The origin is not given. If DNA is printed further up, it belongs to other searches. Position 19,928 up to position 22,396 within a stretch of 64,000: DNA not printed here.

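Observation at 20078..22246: Sigma-70-like / ParB-nuclease-like fusion protein with histone-H1-like tail embedded in the T4SS operon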

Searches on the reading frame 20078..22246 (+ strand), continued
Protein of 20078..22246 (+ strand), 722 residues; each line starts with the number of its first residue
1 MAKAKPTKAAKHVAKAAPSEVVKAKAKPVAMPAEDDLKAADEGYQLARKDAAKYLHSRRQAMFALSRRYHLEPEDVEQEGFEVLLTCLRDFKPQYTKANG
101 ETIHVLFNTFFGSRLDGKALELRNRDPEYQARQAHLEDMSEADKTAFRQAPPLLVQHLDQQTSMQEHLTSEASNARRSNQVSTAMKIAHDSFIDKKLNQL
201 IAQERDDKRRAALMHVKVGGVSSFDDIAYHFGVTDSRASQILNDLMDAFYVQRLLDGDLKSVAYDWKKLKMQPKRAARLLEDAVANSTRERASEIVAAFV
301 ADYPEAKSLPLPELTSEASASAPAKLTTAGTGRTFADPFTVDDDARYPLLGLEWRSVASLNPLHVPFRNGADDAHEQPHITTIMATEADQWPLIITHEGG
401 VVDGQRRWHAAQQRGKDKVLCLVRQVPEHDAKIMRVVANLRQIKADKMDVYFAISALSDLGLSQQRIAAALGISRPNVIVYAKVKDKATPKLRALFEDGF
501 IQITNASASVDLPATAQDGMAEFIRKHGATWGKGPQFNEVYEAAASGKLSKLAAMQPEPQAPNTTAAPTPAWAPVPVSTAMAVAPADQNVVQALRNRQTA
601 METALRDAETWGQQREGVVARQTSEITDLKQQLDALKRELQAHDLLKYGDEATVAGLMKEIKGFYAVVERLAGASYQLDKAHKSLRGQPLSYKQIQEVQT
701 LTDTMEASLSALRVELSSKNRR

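Call 18: find_related_loci(query=A1, collection=genome_contigs, flank=10000)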
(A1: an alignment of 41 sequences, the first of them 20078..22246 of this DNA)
Query A1 (722 aa) in genome_contigs; peptide patterns used: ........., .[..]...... (x = any residue, [..] = any of these).
55 stretches matched a pattern; 32 encode a relative of the query (tblastn E <= 1e-3); 32 distinct loci.
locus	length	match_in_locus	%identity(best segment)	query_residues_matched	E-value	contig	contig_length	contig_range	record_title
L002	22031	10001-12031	71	41-722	0e+0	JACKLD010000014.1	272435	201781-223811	MAG: Pseudomonadaceae bacterium isolate HK-STAS-PROT-82 HK-STAS-PROT-82_14, whole genome shotgun sequence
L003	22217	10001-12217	54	5-716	0e+0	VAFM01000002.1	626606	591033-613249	MAG: Blastochloris viridis isolate S2_018_000_R2_106 S2_018_000_R2_scaffold_3, whole genome shotgun sequence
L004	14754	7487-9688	55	9-716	0e+0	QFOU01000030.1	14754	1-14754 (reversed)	MAG: Pseudomonas fluorescens isolate S2_006_000_R2_63 S2_006_000_R2_scaffold_3119, whole genome shotgun sequence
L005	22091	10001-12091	56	37-716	0e+0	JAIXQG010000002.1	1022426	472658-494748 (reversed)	MAG: Alphaproteobacteria bacterium isolate C4_MAG_00017 pond_C4_MAG_00017_000000000002, whole genome shotgun sequence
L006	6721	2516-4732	54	1-716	0e+0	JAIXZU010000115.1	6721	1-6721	MAG: Alphaproteobacteria bacterium isolate D8_MAG_00060 pond_D8_MAG_00060_000000000058, whole genome shotgun sequence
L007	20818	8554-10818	51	2-716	0e+0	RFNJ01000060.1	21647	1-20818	MAG: Proteobacteria bacterium isolate LLD_154 Lanier.contig19731.21647bp, whole genome shotgun sequence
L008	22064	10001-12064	56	25-716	0e+0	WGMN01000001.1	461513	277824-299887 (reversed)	MAG: Proteobacteria bacterium isolate RI_491 c_000000024893, whole genome shotgun sequence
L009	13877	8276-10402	54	24-715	0e+0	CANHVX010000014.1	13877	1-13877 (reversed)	MAG: Pseudomonadaceae bacterium isolate RE-27jun17-29 genome assembly, contig: RE-27jun17-C3427, whole genome shotgun se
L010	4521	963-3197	48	3-722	0e+0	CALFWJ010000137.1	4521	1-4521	MAG: uncultured Alphaproteobacteria bacterium isolate H2_Bin_Bin_21 genome assembly, contig: c_000000515094, whole genom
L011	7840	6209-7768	63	37-558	0e+0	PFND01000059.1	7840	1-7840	MAG: Alphaproteobacteria bacterium CG_4_10_14_0_8_um_filter_53_9 CG_4_10_14_0.8_um_filter_scaffold_6289_c, whole genome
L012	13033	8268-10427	50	21-720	0e+0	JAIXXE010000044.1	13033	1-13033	MAG: Alphaproteobacteria bacterium isolate D4_MAG_00043 pond_D4_MAG_00043_000000000121, whole genome shotgun sequence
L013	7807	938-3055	48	35-717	0e+0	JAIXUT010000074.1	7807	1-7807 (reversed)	MAG: Alphaproteobacteria bacterium isolate D1_MAG_00039 pond_D1_MAG_00039_000000000118, whole genome shotgun sequence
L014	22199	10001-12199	50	1-716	0e+0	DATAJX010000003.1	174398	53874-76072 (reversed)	MAG TPA_asm: Alphaproteobacteria bacterium isolate SMAG_U6923 k141_53987, whole genome shotgun sequence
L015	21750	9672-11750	46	19-719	0e+0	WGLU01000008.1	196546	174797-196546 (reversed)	MAG: Proteobacteria bacterium isolate RI_95 c_000000053472, whole genome shotgun sequence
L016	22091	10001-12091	46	21-716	0e+0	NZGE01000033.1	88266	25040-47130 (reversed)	MAG: Magnetococcales bacterium isolate MED694 MHASMcontig_62879, whole genome shotgun sequence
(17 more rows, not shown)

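Call 23: predict_structure(alignment_id=A1)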
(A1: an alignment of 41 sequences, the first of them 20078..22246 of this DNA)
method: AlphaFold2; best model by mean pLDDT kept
length: 722 residues; sequences in the alignment: 41
mean_pLDDT: 78.8   pTM: 0.38
mean pLDDT of the five models: 78.8, 78.7, 76.8, 76.0, 75.9
residues with pLDDT >= 90: 293; 70-90: 257; 50-70: 84; < 50: 88
segments of 3 or more residues with pLDDT < 50: 1-28, 178-189, 315-333, 561-585
pLDDT, mean of each block of 10 residues (from residue 1): 36 39 43 84 93 92 87 91 94 86 90 93 83 79 77 55 55 51 45 81 83 75 64 69 87 88 90 91 89 91 87 49 31 68 92 92 86 64 69 92 90 88 94 93 88 95 95 94 96 93 95 96 93 93 94 81 41 34 48 80 82 78 80 76 60 77 87 91 88 92 92 83 45
secondary structure, 60 per line:
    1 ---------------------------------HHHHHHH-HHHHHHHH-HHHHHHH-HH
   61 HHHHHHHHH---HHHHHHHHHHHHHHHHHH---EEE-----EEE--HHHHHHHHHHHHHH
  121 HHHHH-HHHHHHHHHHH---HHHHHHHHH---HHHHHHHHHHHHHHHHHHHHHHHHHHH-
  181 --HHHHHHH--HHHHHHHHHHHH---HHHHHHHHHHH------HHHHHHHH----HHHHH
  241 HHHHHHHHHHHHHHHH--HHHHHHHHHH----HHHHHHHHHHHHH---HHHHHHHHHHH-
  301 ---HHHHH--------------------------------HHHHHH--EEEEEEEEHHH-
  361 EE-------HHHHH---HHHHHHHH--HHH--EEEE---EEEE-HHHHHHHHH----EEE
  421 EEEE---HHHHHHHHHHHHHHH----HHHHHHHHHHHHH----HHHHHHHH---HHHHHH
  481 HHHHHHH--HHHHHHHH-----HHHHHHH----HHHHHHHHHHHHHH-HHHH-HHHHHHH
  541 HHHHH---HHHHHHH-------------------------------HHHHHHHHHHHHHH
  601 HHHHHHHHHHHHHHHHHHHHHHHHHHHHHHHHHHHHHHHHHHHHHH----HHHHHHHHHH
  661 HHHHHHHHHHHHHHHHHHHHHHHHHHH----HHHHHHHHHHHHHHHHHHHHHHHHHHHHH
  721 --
elements in order (helices of 4 or more, strands of 3 or more residues): H34-40 H42-49 H51-57 H59-69 H73-90 E94-96 E102-104 H107-125 H127-137 H141-149 H153-179 H183-189 H192-203 H207-217 H224-231 H236-256 H259-268 H273-285 H289-299 H304-308 H341-346 E349-356 H370-374 H378-385 E393-396 E400-403 H405-413 E418-424 H428-442 H447-459 H464-471 H475-487 H490-497 H503-509 H514-527 H529-532 H534-545 H549-555 H587-646 H651-687 H692-720

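Call 25: fold_search(model_id=the predicted structure, library=pdb)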
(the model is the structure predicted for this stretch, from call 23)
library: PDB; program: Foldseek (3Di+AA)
matches with E <= 10: 80; with E <= 0.001: 27
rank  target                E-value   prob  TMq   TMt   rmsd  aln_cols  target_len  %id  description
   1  6sdk_A                8.7e-06  1.00  0.12  0.40  14.1       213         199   20  Crystal structure of bacterial ParB dimer bound to CDP (released 2019-10-23)
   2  7nfu_B                1.1e-05  1.00  0.20  0.54   6.6       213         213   16  Crystal structure of C-terminally truncated Geobacillus thermoleovorans nucleoid occlusion protein Noc (released 2021-02-17)
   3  7bnr_A                2.3e-05  1.00  0.13  0.42  13.8       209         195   16  Crystal structure of a ParB Q52A mutant from Myxococcus xanthus bound to CTPyS (released 2021-09-08)
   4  7nfu_A                3.1e-05  1.00  0.21  0.55   6.1       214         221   16  Crystal structure of C-terminally truncated Geobacillus thermoleovorans nucleoid occlusion protein Noc (released 2021-02-17)
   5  6sdk_B                3.7e-05  1.00  0.12  0.36  14.1       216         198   18  Crystal structure of bacterial ParB dimer bound to CDP (released 2019-10-23)
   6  7bnr_B                5.4e-05  1.00  0.13  0.42  13.9       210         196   16  Crystal structure of a ParB Q52A mutant from Myxococcus xanthus bound to CTPyS (released 2021-09-08)
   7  7bnk_B                8.1e-05  1.00  0.12  0.42  14.0       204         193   18  Crystal structure of ParB from Myxococcus xanthus bound to CDP and Monothiophosphate (released 2021-09-08)
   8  7ng0                  8.1e-05  1.00  0.12  0.39  14.1       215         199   14  Crystal structure of N- and C-terminally truncated Geobacillus thermoleovorans nucleoid occlusion protein Noc (released 2021-02-17)
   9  7bnk_A                1.0e-04  1.00  0.13  0.43  13.9       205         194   18  Crystal structure of ParB from Myxococcus xanthus bound to CDP and Monothiophosphate (released 2021-09-08)
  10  1vz0_B                1.2e-04  1.00  0.19  0.60   7.3       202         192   21  Chromosome segregation protein Spo0J from Thermus thermophilus (released 2004-07-19)
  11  1vz0_A                1.2e-04  1.00  0.18  0.61   7.3       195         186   20  Chromosome segregation protein Spo0J from Thermus thermophilus (released 2004-07-19)
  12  7ol9_B                1.2e-04  1.00  0.12  0.36  14.0       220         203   15  Crystal structure of C-terminally truncated Bacillus subtilis nucleoid occlusion protein (Noc) complexed to the Noc-bi (released 2022-03-09)
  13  6t1f_B                1.4e-04  1.00  0.20  0.59   6.8       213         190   16  Crystal structure of the C-terminally truncated chromosome-partitioning protein ParB from Caulobacter crescentus compl (released 2020-10-14)
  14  6t1f_D                1.5e-04  1.00  0.21  0.66   4.7       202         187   17  Crystal structure of the C-terminally truncated chromosome-partitioning protein ParB from Caulobacter crescentus compl (released 2020-10-14)
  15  1vz0_F                1.5e-04  1.00  0.19  0.61   7.2       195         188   20  Chromosome segregation protein Spo0J from Thermus thermophilus (released 2004-07-19)
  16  1vz0_H                1.8e-04  1.00  0.18  0.60   7.0       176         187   22  Chromosome segregation protein Spo0J from Thermus thermophilus (released 2004-07-19)
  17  1vz0_C                1.9e-04  1.00  0.19  0.61   7.1       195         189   20  Chromosome segregation protein Spo0J from Thermus thermophilus (released 2004-07-19)
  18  8qa9_A                2.0e-04  1.00  0.20  0.58   6.5       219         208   18  Crystal structure of the RK2 plasmid encoded co-complex of the C-terminally truncated transcriptional repressor protei (released 2024-02-21)
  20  1vz0_E                2.8e-04  1.00  0.19  0.61   9.5       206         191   21  Chromosome segregation protein Spo0J from Thermus thermophilus (released 2004-07-19)
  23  8qa9_B                4.8e-04  1.00  0.22  0.64   5.0       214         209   16  Crystal structure of the RK2 plasmid encoded co-complex of the C-terminally truncated transcriptional repressor protei (released 2024-02-21)
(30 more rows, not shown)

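Call 50: search_protein_families(library=ncbifam, alignment_id=A1, max_evalue=0.01)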
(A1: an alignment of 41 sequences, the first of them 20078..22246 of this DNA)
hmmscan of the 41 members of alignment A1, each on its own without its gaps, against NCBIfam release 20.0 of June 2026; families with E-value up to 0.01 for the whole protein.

A. member 1, window:20078-22246:+ (722 aa): 3 families
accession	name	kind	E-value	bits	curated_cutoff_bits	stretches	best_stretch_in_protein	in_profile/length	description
TIGR02937.1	sigma70-ECF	superfamily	8.2e-08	32.1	42.9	1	46-246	13-158/165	sigma-70 family RNA polymerase sigma factor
TIGR00180.1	parB_part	domain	9.2e-07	28.8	58.45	1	400-478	58-137/186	ParB/RepB/Spo0J family partition protein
TIGR04285.1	nucleoid_noc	exception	0.0003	20.2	315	1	401-475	53-128/255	nucleoid occlusion protein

B. families by the number of members that match (of 41 scanned): 18 families
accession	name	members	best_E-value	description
TIGR02937.1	sigma70-ECF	38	1.5e-12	sigma-70 family RNA polymerase sigma factor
TIGR00180.1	parB_part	30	2.9e-10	ParB/RepB/Spo0J family partition protein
TIGR01843.1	type_I_hlyD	6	2.5e-06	HlyD family type I secretion periplasmic adaptor subunit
TIGR04285.1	nucleoid_noc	6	4.4e-05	nucleoid occlusion protein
NF033788.1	HTH_metalloreg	6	0.0016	metalloregulator ArsR/SmtB family transcription factor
NF045487.1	ASRP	5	0.00025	archaea-specific SMC-related protein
NF009175.0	PRK12523.1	2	0.00055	RNA polymerase sigma factor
NF005413.0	PRK06986.1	2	0.0035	RNA polymerase sigma factor FliA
NF041034.1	Rad50_Sulf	2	0.007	DNA double-strand break repair ATPase Rad50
TIGR00383.1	corA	1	0.00028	magnesium/cobalt transporter CorA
TIGR02479.1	FliA_WhiG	1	0.00039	FliA/WhiG family RNA polymerase sigma factor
NF009177.0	PRK12525.1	1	0.0014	RNA polymerase sigma factor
NF003057.0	PRK03975.1-5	1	0.0027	putative transcriptional regulator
NF008877.0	PRK11913.1-2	1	0.0034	phenylalanine 4-monooxygenase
TIGR00721.1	tfx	1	0.0039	Tfx family DNA-binding protein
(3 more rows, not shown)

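Call 51: search_protein_families(library=pfam, alignment_id=A1, max_evalue=0.1)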
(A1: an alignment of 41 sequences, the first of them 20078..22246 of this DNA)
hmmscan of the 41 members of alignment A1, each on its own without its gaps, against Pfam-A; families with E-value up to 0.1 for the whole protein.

A. member 1, window:20078-22246:+ (722 aa): 12 families
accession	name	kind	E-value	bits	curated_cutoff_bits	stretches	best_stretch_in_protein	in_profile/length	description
PF02195.25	ParB_N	-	0.00018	21.9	26.3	1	400-440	54-94/95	ParB N-terminal domain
PF12802.13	MarR_2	-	0.0002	21.9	27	0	222-253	21-52/61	MarR family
PF13744.12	HTH_37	-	0.00022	21.4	27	0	226-256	36-66/80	Helix-turn-helix domain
PF13613.12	HTH_Tnp_4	-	0.00036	20.5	27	1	223-251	21-49/53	Helix-turn-helix of DDE superfamily endonuclease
PF13545.12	HTH_Crp_2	-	0.0017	18.7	27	0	459-478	20-39/70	Crp-like helix-turn-helix domain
PF20432.4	Xre-like-HTH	-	0.0046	17.7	25.8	0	454-476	15-38/63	Antitoxin Xre-like helix-turn-helix domain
PF13384.12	HTH_23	-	0.0073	16.5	24.6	0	457-476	14-32/50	Homeodomain-like domain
PF01486.22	K-box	-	0.014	15.9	30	0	668-713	15-60/93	K-box region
PF04545.22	Sigma70_r4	-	0.029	14.3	24.1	0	461-476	20-35/50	Sigma-70, region 4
PF01022.26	HTH_5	-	0.034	14.5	22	0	222-251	16-45/47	Bacterial regulatory protein, arsR family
PF09339.16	HTH_IclR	-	0.055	13.7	22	0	223-253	20-50/52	IclR helix-turn-helix domain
PF24034.1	DUF7343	-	0.094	13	27.6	0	210-248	7-45/62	Domain of unknown function (DUF7343)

B. families by the number of members that match (of 41 scanned): 59 families (the first 25 are shown)
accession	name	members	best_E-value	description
PF13613.12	HTH_Tnp_4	39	0.00036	Helix-turn-helix of DDE superfamily endonuclease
PF13545.12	HTH_Crp_2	37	2.5e-05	Crp-like helix-turn-helix domain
PF13744.12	HTH_37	34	4.5e-05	Helix-turn-helix domain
PF04545.22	Sigma70_r4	33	0.00018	Sigma-70, region 4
PF12802.13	MarR_2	31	3.2e-06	MarR family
PF24034.1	DUF7343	24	0.0044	Domain of unknown function (DUF7343)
PF08535.16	KorB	11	7.9e-05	KorB domain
PF02195.25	ParB_N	10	0.00018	ParB N-terminal domain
PF09339.16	HTH_IclR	10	0.0039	IclR helix-turn-helix domain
PF13384.12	HTH_23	10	0.0073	Homeodomain-like domain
PF01022.26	HTH_5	9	0.034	Bacterial regulatory protein, arsR family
PF13412.12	HTH_24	8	0.00046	Winged helix-turn-helix DNA-binding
PF20432.4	Xre-like-HTH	7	0.0046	Antitoxin Xre-like helix-turn-helix domain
PF17762.8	HTH_ParB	7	0.013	ParB HTH domain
PF07315.17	DUF1462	4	0.0023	Protein of unknown function (DUF1462)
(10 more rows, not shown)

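Call 81: find_related_loci(query=A1, collection=viral_contigs, flank=5000)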
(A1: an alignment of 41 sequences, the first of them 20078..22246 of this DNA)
Query A1 (722 aa) in viral_contigs; peptide patterns used: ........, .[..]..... (x = any residue, [..] = any of these).
53 stretches matched a pattern, but none encodes a relative of the query by tblastn (E <= 1e-3).

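Call 82: search_dna_similar(query=window:20078-22246:+, collection=phages, mode=protein, max_evalue=0.001, max_rows=15)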
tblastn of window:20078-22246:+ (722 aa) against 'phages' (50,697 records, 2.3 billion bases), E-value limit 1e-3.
Records with a match: 1; places in all: 1; records where one place covers at least 80% of the query: 0.
Best place of each record, by identity: <60% 1.
By first word of the organism name: Bacteriophage 1.
By host as written in the record: - 1.
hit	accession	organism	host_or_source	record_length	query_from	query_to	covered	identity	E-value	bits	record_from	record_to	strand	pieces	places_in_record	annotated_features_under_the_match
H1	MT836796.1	Bacteriophage sp.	human fecal samples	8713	392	474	11%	40.2%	1e-5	55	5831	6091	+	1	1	record has no annotation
